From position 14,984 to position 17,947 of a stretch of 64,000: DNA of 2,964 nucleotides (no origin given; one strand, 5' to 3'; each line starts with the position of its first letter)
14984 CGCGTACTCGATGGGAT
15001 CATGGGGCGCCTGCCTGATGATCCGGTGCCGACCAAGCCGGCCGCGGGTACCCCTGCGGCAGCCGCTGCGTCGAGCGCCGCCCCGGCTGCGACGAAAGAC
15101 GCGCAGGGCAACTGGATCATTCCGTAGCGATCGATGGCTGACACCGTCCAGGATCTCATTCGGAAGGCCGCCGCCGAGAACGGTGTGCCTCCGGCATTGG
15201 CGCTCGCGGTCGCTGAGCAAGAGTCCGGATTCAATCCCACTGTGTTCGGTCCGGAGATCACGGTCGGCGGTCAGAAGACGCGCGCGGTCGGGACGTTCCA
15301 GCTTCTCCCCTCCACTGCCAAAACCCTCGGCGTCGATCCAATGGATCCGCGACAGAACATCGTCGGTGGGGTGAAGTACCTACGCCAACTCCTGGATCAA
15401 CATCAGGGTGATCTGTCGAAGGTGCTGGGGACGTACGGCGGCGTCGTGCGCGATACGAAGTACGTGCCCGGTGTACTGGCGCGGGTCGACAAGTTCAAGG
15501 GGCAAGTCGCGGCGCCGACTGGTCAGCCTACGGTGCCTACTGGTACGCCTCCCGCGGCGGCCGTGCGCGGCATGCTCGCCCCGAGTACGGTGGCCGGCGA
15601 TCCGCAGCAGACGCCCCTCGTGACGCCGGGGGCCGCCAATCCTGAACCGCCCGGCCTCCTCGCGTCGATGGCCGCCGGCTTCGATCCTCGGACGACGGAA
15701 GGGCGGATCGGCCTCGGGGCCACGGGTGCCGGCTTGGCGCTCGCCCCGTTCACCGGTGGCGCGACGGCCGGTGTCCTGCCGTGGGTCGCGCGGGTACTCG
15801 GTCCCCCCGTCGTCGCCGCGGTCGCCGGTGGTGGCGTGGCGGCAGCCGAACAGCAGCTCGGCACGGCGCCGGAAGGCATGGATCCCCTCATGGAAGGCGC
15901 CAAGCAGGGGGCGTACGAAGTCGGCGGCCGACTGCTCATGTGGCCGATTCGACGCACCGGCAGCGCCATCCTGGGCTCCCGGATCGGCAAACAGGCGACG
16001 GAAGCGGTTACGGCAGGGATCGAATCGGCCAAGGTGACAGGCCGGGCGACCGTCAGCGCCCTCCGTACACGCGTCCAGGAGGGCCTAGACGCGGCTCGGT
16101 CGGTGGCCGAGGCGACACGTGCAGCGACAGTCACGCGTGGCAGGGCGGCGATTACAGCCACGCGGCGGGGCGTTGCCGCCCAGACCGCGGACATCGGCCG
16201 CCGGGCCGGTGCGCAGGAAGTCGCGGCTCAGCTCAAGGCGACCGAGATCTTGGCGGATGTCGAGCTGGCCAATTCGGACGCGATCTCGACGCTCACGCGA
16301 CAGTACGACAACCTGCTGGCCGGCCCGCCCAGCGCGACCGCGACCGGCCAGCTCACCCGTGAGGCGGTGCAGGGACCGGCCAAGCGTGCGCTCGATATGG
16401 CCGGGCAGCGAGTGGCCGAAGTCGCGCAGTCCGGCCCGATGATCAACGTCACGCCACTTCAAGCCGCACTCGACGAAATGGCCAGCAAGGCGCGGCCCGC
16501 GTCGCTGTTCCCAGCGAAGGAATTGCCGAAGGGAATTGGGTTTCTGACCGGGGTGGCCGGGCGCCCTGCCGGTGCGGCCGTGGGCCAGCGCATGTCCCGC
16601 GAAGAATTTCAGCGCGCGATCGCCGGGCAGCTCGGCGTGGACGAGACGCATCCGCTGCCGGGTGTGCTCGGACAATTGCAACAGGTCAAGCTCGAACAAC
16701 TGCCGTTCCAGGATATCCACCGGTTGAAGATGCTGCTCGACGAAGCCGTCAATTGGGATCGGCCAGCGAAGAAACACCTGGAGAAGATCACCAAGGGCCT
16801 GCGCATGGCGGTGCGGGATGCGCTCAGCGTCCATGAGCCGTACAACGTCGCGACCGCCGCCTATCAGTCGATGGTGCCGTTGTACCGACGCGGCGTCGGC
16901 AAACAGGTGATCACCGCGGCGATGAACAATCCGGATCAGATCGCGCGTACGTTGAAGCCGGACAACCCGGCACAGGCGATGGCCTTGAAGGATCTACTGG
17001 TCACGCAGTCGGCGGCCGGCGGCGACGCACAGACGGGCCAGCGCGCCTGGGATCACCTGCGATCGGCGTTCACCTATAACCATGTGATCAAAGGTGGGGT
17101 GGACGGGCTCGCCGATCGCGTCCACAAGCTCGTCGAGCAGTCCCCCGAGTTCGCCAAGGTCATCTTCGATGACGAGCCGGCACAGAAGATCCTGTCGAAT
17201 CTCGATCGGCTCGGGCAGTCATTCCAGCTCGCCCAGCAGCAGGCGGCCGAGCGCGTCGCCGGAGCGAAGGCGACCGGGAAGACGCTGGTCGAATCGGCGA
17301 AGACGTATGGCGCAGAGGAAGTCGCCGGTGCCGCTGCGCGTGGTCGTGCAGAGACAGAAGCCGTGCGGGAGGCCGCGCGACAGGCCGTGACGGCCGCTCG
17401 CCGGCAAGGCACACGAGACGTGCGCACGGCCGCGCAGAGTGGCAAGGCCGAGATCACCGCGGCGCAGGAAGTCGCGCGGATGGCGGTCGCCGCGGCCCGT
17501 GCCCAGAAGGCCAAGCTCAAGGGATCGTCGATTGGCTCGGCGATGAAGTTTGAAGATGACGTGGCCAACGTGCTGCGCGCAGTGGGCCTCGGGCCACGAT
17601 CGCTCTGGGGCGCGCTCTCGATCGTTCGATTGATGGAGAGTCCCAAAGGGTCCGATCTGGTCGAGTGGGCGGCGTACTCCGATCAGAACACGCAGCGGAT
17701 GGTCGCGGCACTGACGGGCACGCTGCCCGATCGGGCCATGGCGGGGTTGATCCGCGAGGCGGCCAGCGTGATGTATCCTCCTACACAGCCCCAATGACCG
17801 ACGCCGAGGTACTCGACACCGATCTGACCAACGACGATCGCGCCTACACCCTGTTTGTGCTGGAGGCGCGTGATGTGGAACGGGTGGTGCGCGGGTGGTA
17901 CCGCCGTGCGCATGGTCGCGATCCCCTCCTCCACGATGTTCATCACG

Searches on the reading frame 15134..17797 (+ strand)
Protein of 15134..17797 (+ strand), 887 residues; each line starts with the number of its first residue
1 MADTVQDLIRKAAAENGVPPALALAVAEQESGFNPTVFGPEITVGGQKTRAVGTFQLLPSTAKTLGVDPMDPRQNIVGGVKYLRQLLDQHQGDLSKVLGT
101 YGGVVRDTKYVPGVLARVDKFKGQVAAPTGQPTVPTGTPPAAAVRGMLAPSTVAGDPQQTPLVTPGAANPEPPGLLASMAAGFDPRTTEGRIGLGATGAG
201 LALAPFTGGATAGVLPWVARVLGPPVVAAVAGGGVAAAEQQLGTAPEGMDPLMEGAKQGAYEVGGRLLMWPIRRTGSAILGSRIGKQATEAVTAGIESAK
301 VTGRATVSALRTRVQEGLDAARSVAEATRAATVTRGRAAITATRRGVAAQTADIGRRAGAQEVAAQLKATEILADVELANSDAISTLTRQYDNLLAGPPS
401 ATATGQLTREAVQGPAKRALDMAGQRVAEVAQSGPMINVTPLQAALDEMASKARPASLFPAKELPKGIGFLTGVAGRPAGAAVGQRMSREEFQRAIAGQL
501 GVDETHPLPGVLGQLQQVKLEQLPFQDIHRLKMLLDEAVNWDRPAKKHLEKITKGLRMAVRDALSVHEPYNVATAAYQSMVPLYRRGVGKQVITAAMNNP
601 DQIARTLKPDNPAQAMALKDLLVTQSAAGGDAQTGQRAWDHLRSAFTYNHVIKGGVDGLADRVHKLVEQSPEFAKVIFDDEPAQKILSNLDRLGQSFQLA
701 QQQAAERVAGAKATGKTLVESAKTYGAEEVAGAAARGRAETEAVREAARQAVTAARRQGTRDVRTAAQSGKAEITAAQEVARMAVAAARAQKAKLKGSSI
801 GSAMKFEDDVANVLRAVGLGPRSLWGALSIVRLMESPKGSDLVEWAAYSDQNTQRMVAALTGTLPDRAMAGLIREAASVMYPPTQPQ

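Call 19: search_protein_families(library=phrogs, max_evalue=0.00001, proteins=[window:15134-17797:+])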
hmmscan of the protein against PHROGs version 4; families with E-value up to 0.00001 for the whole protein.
window:15134-17797:+ (887 aa): 7 families
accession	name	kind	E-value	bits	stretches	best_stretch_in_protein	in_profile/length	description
phrog_2013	-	tail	8.5e-17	62.1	1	4-103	467-562/657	lytic tail protein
phrog_342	-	head and packaging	3.3e-15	56.2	1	3-105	13-112/1235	internal virion protein with endolysin domain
phrog_669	-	lysis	1.7e-14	53.2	1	6-103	920-1018/1946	endolysin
phrog_28504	-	tail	2.1e-11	44.3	1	4-102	232-324/597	lytic tail fiber protein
phrog_3201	-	tail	9.7e-11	41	1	2-89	2018-2110/2408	tail fiber protein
phrog_14342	-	tail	1.3e-09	39.2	1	5-101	141-230/272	lytic tail fiber protein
phrog_28014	-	unknown function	5.3e-08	33.8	1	9-90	38-111/224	-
